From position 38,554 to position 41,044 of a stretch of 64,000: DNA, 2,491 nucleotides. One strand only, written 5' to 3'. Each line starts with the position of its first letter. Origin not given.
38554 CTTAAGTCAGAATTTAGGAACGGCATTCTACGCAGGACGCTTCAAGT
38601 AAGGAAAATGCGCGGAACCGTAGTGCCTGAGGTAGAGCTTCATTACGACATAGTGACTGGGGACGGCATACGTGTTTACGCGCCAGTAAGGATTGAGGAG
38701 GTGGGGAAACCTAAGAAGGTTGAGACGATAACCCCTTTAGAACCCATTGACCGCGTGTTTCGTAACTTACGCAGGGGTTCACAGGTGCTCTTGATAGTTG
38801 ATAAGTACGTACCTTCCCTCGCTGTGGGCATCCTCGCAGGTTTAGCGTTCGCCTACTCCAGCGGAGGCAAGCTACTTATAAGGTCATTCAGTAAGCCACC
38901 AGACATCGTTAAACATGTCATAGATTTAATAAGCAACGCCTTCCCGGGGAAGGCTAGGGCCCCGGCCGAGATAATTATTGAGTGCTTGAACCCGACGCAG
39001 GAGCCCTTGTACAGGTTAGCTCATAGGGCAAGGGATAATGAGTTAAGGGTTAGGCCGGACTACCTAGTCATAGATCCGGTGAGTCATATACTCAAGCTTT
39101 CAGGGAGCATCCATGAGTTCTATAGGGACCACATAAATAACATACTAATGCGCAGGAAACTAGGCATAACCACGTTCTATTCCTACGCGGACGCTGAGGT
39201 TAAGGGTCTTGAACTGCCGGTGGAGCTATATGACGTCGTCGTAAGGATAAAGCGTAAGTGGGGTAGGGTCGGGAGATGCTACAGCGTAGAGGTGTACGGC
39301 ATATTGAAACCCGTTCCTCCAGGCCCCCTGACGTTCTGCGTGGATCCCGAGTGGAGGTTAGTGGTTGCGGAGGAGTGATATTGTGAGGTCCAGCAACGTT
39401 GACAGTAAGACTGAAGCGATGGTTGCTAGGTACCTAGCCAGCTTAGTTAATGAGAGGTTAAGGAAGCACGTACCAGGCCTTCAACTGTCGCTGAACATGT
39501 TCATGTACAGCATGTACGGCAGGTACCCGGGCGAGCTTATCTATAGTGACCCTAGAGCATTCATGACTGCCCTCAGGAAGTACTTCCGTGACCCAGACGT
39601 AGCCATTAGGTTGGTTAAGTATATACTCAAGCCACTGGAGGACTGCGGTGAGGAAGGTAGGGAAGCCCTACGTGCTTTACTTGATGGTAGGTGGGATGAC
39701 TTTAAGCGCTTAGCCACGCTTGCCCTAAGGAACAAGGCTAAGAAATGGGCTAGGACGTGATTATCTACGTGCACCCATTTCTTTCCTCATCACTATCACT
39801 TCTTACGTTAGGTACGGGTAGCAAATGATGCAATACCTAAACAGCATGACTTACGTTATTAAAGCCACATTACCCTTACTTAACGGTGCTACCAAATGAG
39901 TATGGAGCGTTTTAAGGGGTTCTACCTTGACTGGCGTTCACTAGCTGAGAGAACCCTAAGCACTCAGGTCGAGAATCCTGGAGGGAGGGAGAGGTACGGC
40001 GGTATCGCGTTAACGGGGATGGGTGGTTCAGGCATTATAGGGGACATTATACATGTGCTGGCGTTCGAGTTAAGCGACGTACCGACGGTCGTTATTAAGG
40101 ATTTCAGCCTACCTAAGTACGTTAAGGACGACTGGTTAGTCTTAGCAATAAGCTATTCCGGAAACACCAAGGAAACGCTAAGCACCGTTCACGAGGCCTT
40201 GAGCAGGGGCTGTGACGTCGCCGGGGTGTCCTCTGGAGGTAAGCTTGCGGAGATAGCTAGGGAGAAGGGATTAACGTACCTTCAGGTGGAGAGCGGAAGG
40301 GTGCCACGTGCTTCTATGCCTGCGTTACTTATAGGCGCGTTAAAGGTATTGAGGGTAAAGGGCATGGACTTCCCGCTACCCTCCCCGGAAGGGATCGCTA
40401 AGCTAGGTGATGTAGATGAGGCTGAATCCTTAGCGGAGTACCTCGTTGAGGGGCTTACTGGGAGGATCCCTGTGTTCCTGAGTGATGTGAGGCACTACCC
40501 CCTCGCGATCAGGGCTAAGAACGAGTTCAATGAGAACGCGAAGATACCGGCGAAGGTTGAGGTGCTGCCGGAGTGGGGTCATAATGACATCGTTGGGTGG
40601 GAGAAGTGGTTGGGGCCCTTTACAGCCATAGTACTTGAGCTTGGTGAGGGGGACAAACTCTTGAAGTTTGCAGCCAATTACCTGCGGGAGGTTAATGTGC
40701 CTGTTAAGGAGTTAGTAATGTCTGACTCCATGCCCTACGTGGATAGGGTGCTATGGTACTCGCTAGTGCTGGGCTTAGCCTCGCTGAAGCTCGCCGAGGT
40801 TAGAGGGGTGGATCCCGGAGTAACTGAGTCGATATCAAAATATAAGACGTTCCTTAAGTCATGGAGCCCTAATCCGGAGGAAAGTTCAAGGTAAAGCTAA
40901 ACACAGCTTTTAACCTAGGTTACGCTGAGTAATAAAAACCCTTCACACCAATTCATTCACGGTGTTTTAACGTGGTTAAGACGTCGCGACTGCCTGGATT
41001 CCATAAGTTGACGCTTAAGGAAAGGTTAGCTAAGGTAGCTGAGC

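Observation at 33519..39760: Non-canonical type IV filament gene cluster: one pilin, a secretion ATPase, a two-gene platform, a double-length KaiC/FlaH-like protein and two orphans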

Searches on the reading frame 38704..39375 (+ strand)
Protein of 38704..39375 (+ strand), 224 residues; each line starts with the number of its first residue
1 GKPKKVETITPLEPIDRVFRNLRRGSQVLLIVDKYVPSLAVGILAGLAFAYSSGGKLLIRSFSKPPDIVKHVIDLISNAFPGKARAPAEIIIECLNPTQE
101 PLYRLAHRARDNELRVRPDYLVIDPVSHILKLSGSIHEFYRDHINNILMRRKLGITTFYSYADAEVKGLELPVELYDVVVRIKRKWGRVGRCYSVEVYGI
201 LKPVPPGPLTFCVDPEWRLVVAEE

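Call 28: find_related_loci(query=A2, collection=genome_contigs, flank=10000)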
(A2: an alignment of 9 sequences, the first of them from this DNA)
Query A2 (224 aa) in genome_contigs; peptide patterns used: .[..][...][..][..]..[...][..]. (x = any residue, [..] = any of these).
17 stretches matched a pattern; 13 encode a relative of the query (tblastn E <= 1e-3); 13 distinct loci.
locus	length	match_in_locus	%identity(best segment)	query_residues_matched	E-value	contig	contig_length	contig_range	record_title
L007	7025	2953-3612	88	2-221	3e-134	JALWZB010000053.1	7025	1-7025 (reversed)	MAG: Desulfurococcales archaeon isolate T2_metabat1_scaf2bin.068 T2_NODE_18150_length_7025_cov_3.157872, whole genome sh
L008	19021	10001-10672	87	1-224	4e-134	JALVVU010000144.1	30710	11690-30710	MAG: Desulfurococcales archaeon isolate M10_metabat1_scaf2bin.047 M10_NODE_519_length_30710_cov_15.978550, whole genome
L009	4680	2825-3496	85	1-224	6e-131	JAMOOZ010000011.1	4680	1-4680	MAG: Desulfurococcales archaeon isolate 4559-240_maxbin2_scaf2bin.156 4559-240_scaffold_10938_c1, whole genome shotgun s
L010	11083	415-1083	85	2-224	1e-129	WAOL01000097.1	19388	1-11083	MAG: Desulfurococcales archaeon isolate S143_97_esom k151_94159, whole genome shotgun sequence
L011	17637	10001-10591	32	21-218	3e-29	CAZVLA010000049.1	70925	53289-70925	MAG TPA_asm: uncultured Desulfurococcaceae archaeon isolate binchicken_co219_376 genome assembly, contig: k141_1196740,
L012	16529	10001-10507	35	22-193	9e-27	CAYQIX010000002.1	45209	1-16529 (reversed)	MAG TPA_asm: uncultured Desulfurococcaceae archaeon isolate binchicken_co6_527 genome assembly, contig: NODE_496_length_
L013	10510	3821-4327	35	22-193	3e-26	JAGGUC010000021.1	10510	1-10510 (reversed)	MAG: Desulfurococcales archaeon isolate AUK064 PB_MBMC_018_c_000000000133, whole genome shotgun sequence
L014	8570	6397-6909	31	11-182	4e-26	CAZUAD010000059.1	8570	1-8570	MAG TPA_asm: uncultured Desulfurococcaceae archaeon isolate SRP141552_co1_87 genome assembly, contig: NODE_4115_length_8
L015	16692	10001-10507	35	22-193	5e-26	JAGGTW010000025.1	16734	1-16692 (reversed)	MAG: Desulfurococcales archaeon isolate AUK058 PB_MBMC_012_c_000000000121, whole genome shotgun sequence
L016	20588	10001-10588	30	21-214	4e-23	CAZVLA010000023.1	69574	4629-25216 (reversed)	MAG TPA_asm: uncultured Desulfurococcaceae archaeon isolate binchicken_co219_376 genome assembly, contig: k141_1162161,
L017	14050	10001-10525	34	9-182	5e-22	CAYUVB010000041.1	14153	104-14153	MAG TPA_asm: uncultured Desulfurococcales archaeon isolate binchicken_co6_386 genome assembly, contig: NODE_4830_length_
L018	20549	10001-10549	28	5-184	1e-16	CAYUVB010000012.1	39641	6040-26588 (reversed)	MAG TPA_asm: uncultured Desulfurococcales archaeon isolate binchicken_co6_386 genome assembly, contig: NODE_655_length_3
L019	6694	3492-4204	33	22-204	5e-15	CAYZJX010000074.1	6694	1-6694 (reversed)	MAG TPA_asm: uncultured Desulfurococcaceae archaeon isolate binchicken_co6_186 genome assembly, contig: NODE_14980_lengt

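Call 31: search_solved_structures(query=A2, max_evalue=10, show_alignments=2)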
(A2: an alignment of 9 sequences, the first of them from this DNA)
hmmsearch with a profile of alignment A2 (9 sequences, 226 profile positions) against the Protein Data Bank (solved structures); distinct sequences matched with E-value up to 10: 6.
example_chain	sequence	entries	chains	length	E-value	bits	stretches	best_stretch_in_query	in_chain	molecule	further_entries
5lkm_A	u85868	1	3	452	0.061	15.5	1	110-131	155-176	DNA repair protein RadA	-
8rxc_D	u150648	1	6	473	0.068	15.4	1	110-131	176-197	DNA repair protein RadA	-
8zn5_B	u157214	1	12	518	0.15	14.2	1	4-136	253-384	KaiC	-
8erw_A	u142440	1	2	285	0.26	13.5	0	33-58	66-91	C2HR4_8r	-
3agb_A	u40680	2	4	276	1.3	11.2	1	65-122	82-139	Red chlorophyll catabolite reductase, chloroplastic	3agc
1fuk_A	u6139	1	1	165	1.3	11.1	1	154-182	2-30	EUKARYOTIC INITIATION FACTOR 4A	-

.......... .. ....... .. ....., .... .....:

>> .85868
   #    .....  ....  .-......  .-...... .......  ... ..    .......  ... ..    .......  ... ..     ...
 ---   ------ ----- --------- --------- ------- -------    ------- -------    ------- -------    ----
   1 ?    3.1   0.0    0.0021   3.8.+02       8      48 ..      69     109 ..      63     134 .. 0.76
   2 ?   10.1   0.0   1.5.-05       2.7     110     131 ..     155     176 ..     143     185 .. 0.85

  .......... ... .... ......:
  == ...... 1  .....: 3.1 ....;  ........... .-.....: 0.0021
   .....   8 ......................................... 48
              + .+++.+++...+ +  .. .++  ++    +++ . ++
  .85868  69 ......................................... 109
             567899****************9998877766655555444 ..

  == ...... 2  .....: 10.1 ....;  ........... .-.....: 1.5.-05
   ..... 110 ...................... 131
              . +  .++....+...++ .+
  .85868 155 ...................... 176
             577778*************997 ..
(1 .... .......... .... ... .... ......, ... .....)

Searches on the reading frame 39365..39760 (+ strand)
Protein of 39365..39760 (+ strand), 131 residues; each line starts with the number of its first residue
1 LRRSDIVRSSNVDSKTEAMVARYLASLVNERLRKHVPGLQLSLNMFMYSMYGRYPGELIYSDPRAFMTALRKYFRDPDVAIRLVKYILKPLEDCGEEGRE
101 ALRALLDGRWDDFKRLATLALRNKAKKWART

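Call 3: search_protein_families(library=pfam, proteins=[window:39365-39760:+], max_evalue=0.1)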
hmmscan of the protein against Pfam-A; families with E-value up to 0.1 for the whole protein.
window:39365-39760:+ (131 aa): 0 families

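Call 4: search_protein_families(library=ncbifam, proteins=[window:39365-39760:+], max_evalue=0.1)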
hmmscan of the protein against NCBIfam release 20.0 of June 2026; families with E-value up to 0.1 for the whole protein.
window:39365-39760:+ (131 aa): 0 families

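Call 32: find_homologous_proteins(query=window:39365-39760:+, max_evalue=0.01)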
Query window:39365-39760:+ (131 aa): 6 proteins with E <= 0.01 among 68 candidates.
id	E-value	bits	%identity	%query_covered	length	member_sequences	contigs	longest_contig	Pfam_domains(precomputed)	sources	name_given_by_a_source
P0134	1.5e-70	253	90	95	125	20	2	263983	-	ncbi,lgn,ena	-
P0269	9.5e-70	250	90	95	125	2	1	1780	-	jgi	jgi:hypothetical protein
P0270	7.2e-67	241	84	95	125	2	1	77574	-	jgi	-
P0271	7.6e-55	202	72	95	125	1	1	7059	-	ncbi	-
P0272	3.9e-52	193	69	92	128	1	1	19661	-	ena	-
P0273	5.2e-50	186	65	92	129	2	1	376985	-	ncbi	-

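Call 43: search_protein_representatives(alignment_id=A3)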
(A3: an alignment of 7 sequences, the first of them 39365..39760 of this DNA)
Query: 7 sequences, 125 profile positions. Proteins with E-value up to 0.001 (for the whole library): 9; up to 1e-10: 7; up to 1e-30: 2. The best 9 are listed.
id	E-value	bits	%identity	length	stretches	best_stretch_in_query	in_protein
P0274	1.7e-33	131.3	-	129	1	11-124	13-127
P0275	1.2e-32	128.4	-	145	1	6-124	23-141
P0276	1.3e-24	102.5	-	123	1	12-123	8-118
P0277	2.7e-23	98.3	-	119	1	12-123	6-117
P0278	5.3e-19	84.4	-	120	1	11-124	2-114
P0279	1.3e-14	70.2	-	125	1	12-124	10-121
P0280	1.8e-12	63.3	-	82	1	48-124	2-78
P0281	7.9e-08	48.3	-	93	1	36-124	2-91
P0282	3.9e-05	39.6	-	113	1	19-101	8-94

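Call 53: predict_structure(alignment_id=A3)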
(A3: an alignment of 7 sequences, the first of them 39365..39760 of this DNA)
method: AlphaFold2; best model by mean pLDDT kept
length: 131 residues; sequences in the alignment: 7
mean_pLDDT: 89.3   pTM: 0.81
mean pLDDT of the five models: 89.3, 88.7, 88.6, 88.0, 87.9
residues with pLDDT >= 90: 99; 70-90: 20; 50-70: 2; < 50: 10
segments of 3 or more residues with pLDDT < 50: 1-10
pLDDT, mean of each block of 10 residues (from residue 1): 41 81 95 88 96 97 97 94 97 97 98 97 87 72
secondary structure, 60 per line:
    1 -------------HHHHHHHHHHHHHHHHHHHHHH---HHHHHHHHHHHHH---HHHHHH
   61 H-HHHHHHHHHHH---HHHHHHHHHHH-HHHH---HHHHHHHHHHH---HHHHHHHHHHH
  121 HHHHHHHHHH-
elements in order: H14-35 H39-51 H55-61 H63-73 H77-87 H89-92 H96-106 H110-130

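Call 57: fold_search(model_id=the predicted structure, library=pdb)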
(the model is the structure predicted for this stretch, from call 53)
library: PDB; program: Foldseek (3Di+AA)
matches with E <= 10: 290; with E <= 0.001: 0
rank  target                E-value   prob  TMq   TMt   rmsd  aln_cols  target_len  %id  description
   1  2p9x_A                3.0e-02  1.00  0.53  0.68   3.7        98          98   24  Crystal structure of PH0832 from Pyrococcus horikoshii OT3 (released 2007-10-02)
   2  2p9x_B                6.3e-02  1.00  0.49  0.65   4.0        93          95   22  Crystal structure of PH0832 from Pyrococcus horikoshii OT3 (released 2007-10-02)
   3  8k84_A                7.0e-01  0.13  0.19  0.16  13.3       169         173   13  De novo design protein -N3 (released 2024-07-31)
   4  3sxk_A                7.3e-01  0.28  0.30  0.28  15.1       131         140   12  Zn2+-bound FCD domain of TM0439, a putative transcriptional regulator (released 2011-11-16)
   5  5tpm_A                9.9e-01  0.20  0.26  0.22  14.3       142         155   13  2.8 Angstrom Crystal Structure of the C-terminal Dimerization Domain of Transcriptional Regulator PdhR from Escherichi (released 2016-11-02)
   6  6ep3_A                1.0e+00  0.28  0.30  0.19  14.9       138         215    7  Lar controls the expression of the Listeria monocytogenes agr system and mediates virulence. (released 2018-07-25)
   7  5aqs_D                1.0e+00  0.11  0.20  0.22  13.8       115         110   16  Fragment-based screening of HSP70 sheds light on the functional role of ATP-binding site residues (released 2016-10-05)
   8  6ep3_B                1.1e+00  0.30  0.31  0.20  14.6       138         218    8  Lar controls the expression of the Listeria monocytogenes agr system and mediates virulence. (released 2018-07-25)
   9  2l6g_MODEL_1_A        1.1e+00  0.10  0.21  0.18  13.9       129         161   11  FAT-LD2 Double labeled construct with free LD4 peptide (released 2012-05-30)
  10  9teo_A                1.1e+00  0.08  0.17  0.07  18.0       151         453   16  PhiC31 excisive synapse: P'-bound subregion (released 2026-02-11)
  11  3sxm_A                1.2e+00  0.21  0.29  0.28  14.9       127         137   12  Metal-free FCD domain of TM0439 a putative transcriptional regulator (released 2011-11-16)
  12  8ub7_B                1.2e+00  0.14  0.24  0.26  11.8       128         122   14  Diversity-generating retroelement (DGR) ribonucleoprotein reverse transcriptase - Active state (N-occupied) (released 2024-10-23)
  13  9jpk_B                1.3e+00  0.28  0.30  0.29  14.3       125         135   14  Crystal structure of DhdR inducer binding domain (released 2024-11-06)
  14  3sxk_B                1.3e+00  0.20  0.29  0.28  14.9       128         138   12  Zn2+-bound FCD domain of TM0439, a putative transcriptional regulator (released 2011-11-16)
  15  3fms                  1.3e+00  0.18  0.28  0.18  14.9       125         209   14  Crystal structure of TM0439, a GntR transcriptional regulator (released 2009-02-10)
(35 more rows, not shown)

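Call 58: search_solved_structures(query=A5, max_evalue=10, show_alignments=2)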
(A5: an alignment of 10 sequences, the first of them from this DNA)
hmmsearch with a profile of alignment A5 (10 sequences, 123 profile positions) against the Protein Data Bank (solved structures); distinct sequences matched with E-value up to 10: 17.
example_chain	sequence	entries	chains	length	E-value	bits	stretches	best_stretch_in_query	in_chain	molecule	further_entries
2p9x_A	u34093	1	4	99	0.085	16.2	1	18-76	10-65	Hypothetical protein PH0832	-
7pon_A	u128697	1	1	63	0.22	14.9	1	60-103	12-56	Phosphoprotein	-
3fga_B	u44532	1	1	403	0.34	14.2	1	13-68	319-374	Serine/threonine-protein phosphatase 2A 56 kDa regulatory subunit gamma isoform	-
2iae_B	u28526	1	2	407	0.35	14.2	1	13-68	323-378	Serine/threonine-protein phosphatase 2A 56 kDa regulatory subunit gamma isoform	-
2npp_B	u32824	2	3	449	0.36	14.2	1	13-68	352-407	Serine/threonine-protein phosphatase 2A 56 kDa regulatory subunit gamma isoform | Isoform Gamma-1 of Serine/threonine-protein phosphatase 2A 56 kDa regulatory s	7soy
2nyl_B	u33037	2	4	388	0.36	14.2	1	13-68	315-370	Serine/threonine-protein phosphatase 2A 56 kDa regulatory subunit gamma isoform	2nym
7pno_A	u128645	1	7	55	0.38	14.1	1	60-101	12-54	Phosphoprotein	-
8tn1_A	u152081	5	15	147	0.39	14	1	50-111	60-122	De novo designed 4 helix bundles | De novo designed protein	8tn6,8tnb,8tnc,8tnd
6nyi_A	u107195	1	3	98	0.45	13.8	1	46-99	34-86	Design construct XXA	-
9mf5_B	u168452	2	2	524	0.48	13.7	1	13-68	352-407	Serine/threonine-protein phosphatase 2A 56 kDa regulatory subunit gamma isoform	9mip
8eoz_B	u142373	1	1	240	0.49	13.7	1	55-113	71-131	C3HR3_4r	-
2hz8_A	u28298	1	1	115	0.52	13.6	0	60-107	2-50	De novo designed diiron protein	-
8u1x_B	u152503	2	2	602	0.67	13.3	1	13-68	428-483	Serine/threonine-protein phosphatase 2A 56 kDa regulatory subunit delta isoform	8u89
5cwj_A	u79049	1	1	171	1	12.7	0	62-98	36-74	Designed helical repeat protein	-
2qu7_A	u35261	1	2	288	1.1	12.6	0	76-117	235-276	Putative transcriptional regulator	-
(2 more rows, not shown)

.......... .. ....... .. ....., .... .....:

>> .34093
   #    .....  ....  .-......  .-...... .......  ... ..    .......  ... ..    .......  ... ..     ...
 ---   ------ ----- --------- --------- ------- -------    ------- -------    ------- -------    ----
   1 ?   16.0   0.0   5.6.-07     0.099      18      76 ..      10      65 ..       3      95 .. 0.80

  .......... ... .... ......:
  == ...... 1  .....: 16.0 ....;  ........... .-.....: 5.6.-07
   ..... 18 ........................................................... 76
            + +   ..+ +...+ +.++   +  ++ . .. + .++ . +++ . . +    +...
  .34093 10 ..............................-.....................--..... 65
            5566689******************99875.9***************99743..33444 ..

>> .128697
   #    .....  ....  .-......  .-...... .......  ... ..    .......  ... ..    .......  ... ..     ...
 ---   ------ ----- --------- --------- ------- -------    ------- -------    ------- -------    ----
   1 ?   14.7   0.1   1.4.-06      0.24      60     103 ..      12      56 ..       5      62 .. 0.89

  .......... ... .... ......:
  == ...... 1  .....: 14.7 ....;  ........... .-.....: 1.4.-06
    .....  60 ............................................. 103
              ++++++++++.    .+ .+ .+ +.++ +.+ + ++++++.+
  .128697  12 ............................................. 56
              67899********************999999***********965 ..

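Call 60: search_protein_families(library=pfam, proteins=[window:39365-39760:+], max_evalue=10)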
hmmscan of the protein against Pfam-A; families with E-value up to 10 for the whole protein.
window:39365-39760:+ (131 aa): 1 family
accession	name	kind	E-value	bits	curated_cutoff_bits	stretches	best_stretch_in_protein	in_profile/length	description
PF11537.13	NitrOD5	-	0.15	12.7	27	1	27-75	10-57/94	Nitrosopumilus output domain 5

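Call 69: search_protein_families(library=pfam, alignment_id=A5, max_evalue=10)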
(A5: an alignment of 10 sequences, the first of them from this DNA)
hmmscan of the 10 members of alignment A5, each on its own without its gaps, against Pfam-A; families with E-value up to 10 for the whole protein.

A. member 1, seq(131 aa): 1 family
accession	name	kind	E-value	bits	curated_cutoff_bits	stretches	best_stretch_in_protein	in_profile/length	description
PF11537.13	NitrOD5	-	0.15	12.7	27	1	27-75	10-57/94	Nitrosopumilus output domain 5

B. families by the number of members that match (of 10 scanned): 12 families
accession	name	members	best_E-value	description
PF11537.13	NitrOD5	4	0.031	Nitrosopumilus output domain 5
PF18371.6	FAD_SOX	1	0.0017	Flavin adenine dinucleotide (FAD)-dependent sulfhydryl oxidase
PF23136.1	DUF7051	1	0.0059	Domain of unknown function (DUF7051)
PF20203.3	DUF6565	1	0.026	Domain of unknown function (DUF6565)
PF08858.15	IDEAL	1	0.04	IDEAL domain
PF00745.25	GlutR_dimer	1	0.093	Glutamyl-tRNAGlu reductase, dimerisation domain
PF13862.11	BCCIP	1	0.11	BCCIP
PF23258.1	DUF7072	1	0.13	Domain of unknown function (DUF7072)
PF25432.1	FF_PRPF40A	1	0.15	PRPF40A-like, FF domain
PF25661.1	PBCV_P4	1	0.17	Phycodnaviridae minor capsid protein P4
PF07827.16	KNTase_C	1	0.17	KNTase C-terminal domain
PF23204.1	KIF21A_2nd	1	0.18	KIF21A-like domain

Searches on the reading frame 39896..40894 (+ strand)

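Call 3: search_protein_families(library=pfam, proteins=[window:39896-40894:+], max_evalue=0.1)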
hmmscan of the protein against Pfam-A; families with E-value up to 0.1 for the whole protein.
window:39896-40894:+ (332 aa): 2 families
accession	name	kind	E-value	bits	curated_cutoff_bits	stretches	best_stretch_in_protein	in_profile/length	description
PF10432.14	bact-PGI_C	-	1.9e-33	116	24.5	1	178-318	3-149/151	Bacterial phospho-glucose isomerase C-terminal SIS domain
PF01380.27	SIS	-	6.5e-06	26.4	25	1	37-112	8-87/131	SIS domain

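Call 4: search_protein_families(library=ncbifam, proteins=[window:39896-40894:+], max_evalue=0.1)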
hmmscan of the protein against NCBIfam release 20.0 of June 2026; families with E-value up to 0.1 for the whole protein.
window:39896-40894:+ (332 aa): 11 families
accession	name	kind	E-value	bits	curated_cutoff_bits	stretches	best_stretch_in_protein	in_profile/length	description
TIGR02128.1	G6PI_arch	equivalog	3e-68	230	213.9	1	33-318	20-305/308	bifunctional phosphoglucose/phosphomannose isomerase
NF006423.0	PRK08674.1-2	equivalog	8.1e-55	185.9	254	1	32-319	25-315/317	bifunctional phosphoglucose/phosphomannose isomerase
NF006422.0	PRK08674.1-1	subfamily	9.4e-52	176.3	317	1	9-319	4-294/302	bifunctional phosphoglucose/phosphomannose isomerase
NF006426.0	PRK08674.1-6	subfamily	4.8e-44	150.6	295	1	32-321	44-350/354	bifunctional phosphoglucose/phosphomannose isomerase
NF006425.0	PRK08674.1-5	equivalog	9.5e-41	139.9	471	2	23-155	38-171/358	bifunctional phosphoglucose/phosphomannose isomerase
NF006424.0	PRK08674.1-3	equivalog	2e-18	66.9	730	1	37-317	53-349/355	bifunctional phosphoglucose/phosphomannose isomerase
TIGR03127.2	RuMP_HxlB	equivalog_domain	0.0092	15.9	160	1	40-113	36-107/178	6-phospho-3-hexuloisomerase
NF001484.0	PRK00331.1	subfamily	0.017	13.5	381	1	37-125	289-379/601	isomerizing glutamine--fructose-6-phosphate transaminase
NF041755.1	RuMP_HxlAB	equivalog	0.024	13.6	500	1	37-113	249-323/391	bifunctional 3-hexulose-6-phosphate synthase/6-phospho-3-hexuloisomerase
TIGR01135.1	glmS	equivalog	0.067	11.7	418.05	0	70-112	329-372/607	glutamine--fructose-6-phosphate transaminase (isomerizing)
NF008590.0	PRK11557.1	equivalog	0.097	12.1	355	0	37-111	135-212/282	MurR/RpiR family transcriptional regulator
